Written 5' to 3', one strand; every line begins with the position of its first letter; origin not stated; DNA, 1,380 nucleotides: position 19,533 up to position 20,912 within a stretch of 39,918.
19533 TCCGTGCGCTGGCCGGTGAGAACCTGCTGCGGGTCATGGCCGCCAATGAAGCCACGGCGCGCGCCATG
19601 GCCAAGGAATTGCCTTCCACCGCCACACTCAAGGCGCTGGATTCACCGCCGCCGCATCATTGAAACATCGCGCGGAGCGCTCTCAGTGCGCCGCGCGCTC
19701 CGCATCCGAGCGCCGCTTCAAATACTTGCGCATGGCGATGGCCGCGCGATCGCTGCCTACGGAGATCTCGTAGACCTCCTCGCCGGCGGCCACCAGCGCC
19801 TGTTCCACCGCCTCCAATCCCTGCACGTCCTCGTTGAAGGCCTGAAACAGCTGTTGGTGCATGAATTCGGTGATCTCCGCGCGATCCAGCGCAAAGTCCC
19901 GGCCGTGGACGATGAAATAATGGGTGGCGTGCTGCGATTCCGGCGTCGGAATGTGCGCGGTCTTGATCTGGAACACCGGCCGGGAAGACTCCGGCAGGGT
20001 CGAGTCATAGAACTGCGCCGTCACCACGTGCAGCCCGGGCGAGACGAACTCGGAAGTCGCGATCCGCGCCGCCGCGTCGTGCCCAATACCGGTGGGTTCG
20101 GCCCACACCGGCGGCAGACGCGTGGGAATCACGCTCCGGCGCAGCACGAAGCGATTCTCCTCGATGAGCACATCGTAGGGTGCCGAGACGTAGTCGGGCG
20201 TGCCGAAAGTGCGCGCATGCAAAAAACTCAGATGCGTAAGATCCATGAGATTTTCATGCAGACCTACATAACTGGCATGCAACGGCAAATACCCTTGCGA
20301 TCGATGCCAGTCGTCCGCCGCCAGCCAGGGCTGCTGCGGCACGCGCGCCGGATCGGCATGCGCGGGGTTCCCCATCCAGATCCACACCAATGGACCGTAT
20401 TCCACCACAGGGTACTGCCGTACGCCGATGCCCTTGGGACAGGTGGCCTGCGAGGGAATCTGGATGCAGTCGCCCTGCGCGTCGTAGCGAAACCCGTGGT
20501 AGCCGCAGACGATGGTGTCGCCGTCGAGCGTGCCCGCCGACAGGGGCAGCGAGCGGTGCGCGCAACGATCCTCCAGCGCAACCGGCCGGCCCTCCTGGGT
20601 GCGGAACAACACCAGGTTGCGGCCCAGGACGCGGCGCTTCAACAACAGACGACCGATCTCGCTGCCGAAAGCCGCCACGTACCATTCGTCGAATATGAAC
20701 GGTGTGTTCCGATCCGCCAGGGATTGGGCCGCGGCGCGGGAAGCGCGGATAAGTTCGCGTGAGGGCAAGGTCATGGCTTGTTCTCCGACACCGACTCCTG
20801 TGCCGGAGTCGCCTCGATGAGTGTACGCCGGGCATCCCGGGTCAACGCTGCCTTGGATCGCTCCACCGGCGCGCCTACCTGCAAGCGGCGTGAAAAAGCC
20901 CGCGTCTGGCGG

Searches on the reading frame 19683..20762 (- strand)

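Call 73: search_protein_families(library=pfam, proteins=[window:19683-20762:-], max_evalue=0.00001)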
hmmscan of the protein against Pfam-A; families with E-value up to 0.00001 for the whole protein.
window:19683-20762:- (359 aa): 2 families
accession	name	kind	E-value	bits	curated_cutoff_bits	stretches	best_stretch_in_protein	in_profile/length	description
PF19112.6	VanA_C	-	8.8e-35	121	23.5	1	162-351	2-190/193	Vanillate O-demethylase oxygenase C-terminal domain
PF00355.32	Rieske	-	8.5e-21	74.1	20.3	1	26-114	1-84/88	Rieske [2Fe-2S] domain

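Call 83: search_protein_families(library=ncbifam, proteins=[window:19683-20762:-], max_evalue=1e-20)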
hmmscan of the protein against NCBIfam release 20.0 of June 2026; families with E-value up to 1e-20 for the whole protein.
window:19683-20762:- (359 aa): 1 family
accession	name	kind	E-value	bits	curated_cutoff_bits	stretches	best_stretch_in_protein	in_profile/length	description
NF052579.1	BetMthstMoxSdmAMthl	equivalog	8.4e-27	94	600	1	27-184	18-180/351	4beta-methylsterol monooxygenase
